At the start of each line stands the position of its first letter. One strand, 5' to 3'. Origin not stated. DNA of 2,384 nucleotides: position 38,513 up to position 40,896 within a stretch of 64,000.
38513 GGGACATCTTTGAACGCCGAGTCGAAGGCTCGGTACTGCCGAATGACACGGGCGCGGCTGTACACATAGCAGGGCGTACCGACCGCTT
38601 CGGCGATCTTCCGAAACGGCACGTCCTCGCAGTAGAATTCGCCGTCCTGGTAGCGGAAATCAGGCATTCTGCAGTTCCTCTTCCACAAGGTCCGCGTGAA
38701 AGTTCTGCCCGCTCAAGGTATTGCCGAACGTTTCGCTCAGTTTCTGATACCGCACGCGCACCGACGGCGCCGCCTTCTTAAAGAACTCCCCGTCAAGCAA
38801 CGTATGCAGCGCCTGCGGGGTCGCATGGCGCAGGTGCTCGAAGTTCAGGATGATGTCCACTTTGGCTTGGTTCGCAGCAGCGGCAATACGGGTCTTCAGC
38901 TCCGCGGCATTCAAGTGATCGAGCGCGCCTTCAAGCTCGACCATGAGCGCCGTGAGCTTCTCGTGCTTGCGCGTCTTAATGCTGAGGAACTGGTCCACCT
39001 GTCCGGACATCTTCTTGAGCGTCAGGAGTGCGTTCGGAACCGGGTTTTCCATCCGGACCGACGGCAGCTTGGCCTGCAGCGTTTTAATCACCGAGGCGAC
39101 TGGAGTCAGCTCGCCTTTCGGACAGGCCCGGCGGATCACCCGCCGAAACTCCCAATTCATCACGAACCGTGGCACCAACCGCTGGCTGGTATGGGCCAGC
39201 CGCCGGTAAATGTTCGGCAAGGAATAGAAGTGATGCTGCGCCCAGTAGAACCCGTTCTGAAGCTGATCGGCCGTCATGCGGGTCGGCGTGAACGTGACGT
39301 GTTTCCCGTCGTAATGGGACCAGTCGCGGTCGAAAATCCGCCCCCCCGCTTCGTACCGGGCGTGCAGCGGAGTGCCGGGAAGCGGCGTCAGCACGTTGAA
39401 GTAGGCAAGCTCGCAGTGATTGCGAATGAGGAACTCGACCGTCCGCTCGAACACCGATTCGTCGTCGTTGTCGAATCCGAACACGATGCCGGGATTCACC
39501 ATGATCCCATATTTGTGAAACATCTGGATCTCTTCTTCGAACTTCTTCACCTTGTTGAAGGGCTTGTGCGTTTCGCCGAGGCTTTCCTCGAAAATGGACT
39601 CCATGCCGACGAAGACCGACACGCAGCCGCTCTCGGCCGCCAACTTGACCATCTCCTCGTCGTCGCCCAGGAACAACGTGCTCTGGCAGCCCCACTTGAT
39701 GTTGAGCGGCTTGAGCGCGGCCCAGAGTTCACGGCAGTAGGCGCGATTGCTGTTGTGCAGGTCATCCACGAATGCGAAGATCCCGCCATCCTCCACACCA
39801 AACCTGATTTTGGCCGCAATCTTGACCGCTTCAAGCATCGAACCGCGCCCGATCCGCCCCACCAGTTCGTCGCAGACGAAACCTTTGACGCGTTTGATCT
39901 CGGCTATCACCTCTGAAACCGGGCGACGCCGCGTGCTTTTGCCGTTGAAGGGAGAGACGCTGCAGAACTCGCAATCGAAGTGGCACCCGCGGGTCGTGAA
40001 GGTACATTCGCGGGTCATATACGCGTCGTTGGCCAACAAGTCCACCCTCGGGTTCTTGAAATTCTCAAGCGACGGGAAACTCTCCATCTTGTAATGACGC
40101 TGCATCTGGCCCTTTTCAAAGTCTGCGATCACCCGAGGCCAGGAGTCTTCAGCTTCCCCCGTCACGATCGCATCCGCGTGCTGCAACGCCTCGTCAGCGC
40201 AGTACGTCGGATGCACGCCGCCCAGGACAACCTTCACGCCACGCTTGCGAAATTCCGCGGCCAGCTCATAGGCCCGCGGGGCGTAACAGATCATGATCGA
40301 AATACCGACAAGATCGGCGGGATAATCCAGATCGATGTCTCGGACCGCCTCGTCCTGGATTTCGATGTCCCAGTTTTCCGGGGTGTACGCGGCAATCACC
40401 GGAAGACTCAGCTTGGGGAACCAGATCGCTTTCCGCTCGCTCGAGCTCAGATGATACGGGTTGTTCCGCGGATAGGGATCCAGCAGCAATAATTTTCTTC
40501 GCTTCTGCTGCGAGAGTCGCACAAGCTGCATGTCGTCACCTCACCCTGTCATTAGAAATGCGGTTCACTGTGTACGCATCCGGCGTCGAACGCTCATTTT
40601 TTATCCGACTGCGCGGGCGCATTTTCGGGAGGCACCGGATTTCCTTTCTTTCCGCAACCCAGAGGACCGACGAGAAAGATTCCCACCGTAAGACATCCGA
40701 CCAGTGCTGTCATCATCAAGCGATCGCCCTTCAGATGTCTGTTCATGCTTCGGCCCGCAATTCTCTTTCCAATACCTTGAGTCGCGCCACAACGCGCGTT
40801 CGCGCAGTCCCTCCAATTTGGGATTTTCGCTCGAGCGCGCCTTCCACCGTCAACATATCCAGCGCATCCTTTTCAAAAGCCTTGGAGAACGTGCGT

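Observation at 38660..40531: A B12-binding radical SAM enzyme with a STAS-like tail is inserted between the LptM-like gene and lysA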

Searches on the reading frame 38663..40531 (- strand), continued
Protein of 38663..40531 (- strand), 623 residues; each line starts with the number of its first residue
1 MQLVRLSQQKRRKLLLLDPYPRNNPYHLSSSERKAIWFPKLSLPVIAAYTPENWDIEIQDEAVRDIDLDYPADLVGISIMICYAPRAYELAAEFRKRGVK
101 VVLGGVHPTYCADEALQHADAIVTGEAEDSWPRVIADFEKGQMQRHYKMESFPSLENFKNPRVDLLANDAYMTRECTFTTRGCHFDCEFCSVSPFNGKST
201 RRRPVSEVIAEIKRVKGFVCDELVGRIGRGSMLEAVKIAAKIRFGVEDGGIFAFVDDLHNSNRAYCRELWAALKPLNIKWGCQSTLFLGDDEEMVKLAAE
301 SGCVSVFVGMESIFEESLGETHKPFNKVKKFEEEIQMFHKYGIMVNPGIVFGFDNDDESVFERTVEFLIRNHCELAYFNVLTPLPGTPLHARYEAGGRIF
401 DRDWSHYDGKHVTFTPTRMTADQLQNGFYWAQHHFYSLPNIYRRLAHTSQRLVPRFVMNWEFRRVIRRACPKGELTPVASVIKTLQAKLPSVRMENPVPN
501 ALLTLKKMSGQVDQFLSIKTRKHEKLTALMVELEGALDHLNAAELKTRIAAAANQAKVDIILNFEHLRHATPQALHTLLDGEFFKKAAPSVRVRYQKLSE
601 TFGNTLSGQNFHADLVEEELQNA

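Call 78: find_encoding_contigs(protein=P0424, flank=7000, max_places=1)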
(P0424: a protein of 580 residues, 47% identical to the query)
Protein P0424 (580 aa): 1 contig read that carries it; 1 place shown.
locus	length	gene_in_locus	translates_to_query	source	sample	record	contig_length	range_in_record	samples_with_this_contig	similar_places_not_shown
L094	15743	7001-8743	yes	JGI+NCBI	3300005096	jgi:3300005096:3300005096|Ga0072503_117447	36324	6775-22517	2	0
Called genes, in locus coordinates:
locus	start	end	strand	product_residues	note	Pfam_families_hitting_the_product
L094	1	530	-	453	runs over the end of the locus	PF03349:Toluene_X, PF13505:OMP_b-brl (faint), PF10677:DUF2490 (faint)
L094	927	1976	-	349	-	PF03625:DUF302 (faint)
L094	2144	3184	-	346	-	PF03625:DUF302 (faint)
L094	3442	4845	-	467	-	PF00890:FAD_binding_2 (weak), PF01134:GIDA (faint), PF01262:AlaDh_PNT_C (faint), PF07992:Pyr_redox_2, PF12831:FAD_oxidored, PF13738:Pyr_redox_3, PF00070:Pyr_redox, PF02852:Pyr_redox_dim, +6 more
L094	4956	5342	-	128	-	PF01597:GCV_H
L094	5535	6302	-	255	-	PF19567:CpsB_CapC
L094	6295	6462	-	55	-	-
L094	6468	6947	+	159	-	PF01967:MoaC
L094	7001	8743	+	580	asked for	PF02310:B12-binding, PF04055:Radical_SAM, PF13282:DUF4070 (weak)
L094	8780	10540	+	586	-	PF13517:FG-GAP_3 (faint)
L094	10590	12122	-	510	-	PF01590:GAF (faint), PF13185:GAF_2 (faint), PF13492:GAF_3 (faint), PF00990:GGDEF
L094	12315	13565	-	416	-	PF00109:ketoacyl-synt, PF00108:Thiolase_N (weak), PF02801:Ketoacyl-synt_C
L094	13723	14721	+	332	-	PF00586:AIRS, PF02769:AIRS_C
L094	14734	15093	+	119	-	PF01155:HypA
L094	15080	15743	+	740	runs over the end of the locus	PF00708:Acylphosphatase, PF07503:zf-HYPF, PF01300:Sua5_yciO_yrdC, PF17788:HypF_C, PF22521:HypF_C_2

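Call 79: find_encoding_contigs(protein=P0410, flank=7000, max_places=1)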
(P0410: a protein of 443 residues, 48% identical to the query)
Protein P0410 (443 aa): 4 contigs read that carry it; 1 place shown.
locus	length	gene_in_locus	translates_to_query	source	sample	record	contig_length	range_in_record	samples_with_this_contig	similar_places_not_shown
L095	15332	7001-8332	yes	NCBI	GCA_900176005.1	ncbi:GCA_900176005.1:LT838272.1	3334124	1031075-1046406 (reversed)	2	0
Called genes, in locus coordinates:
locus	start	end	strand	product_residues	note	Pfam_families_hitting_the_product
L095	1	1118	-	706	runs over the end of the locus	PF03717:PBP_dimer, PF00905:Transpeptidase, PF03793:PASTA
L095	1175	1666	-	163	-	PF04977:DivIC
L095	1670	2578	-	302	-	PF01795:Methyltransf_5, PF13847:Methyltransf_31 (faint)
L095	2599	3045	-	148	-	PF02381:MraZ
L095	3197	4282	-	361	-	-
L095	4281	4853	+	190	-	PF00583:Acetyltransf_1, PF13508:Acetyltransf_7, PF08445:FR47 (weak)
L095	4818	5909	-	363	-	PF04389:Peptidase_M28 (weak), PF01546:Peptidase_M20, PF07687:M20_dimer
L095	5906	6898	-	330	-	PF00480:ROK, PF01869:BcrAD_BadFG (faint)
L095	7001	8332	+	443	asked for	PF02310:B12-binding, PF04055:Radical_SAM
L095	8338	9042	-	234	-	PF23914:TPR_CcmH_CycH (weak), PF24575:TPR_Slam (faint), PF07719:TPR_2 (faint), PF13181:TPR_8 (faint), PF13428:TPR_14 (faint), PF13414:TPR_11 (faint), PF14559:TPR_19 (faint), PF13432:TPR_16 (weak), +2 more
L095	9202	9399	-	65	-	PF09723:Zn_ribbon_8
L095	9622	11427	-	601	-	PF00672:HAMP, PF00989:PAS (faint), PF12860:PAS_7 (faint), PF00512:HisKA, PF02518:HATPase_c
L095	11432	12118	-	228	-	PF00072:Response_reg, PF00486:Trans_reg_C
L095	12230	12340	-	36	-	-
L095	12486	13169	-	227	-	PF00027:cNMP_binding, PF13545:HTH_Crp_2, PF00325:Crp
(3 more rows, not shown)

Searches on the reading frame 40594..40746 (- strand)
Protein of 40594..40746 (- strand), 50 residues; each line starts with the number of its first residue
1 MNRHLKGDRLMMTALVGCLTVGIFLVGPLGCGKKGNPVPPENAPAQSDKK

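Call 19: search_protein_families(library=pfam, proteins=[window:40594-40746:-], max_evalue=0.01)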
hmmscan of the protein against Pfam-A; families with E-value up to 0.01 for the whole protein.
window:40594-40746:- (50 aa): 0 families
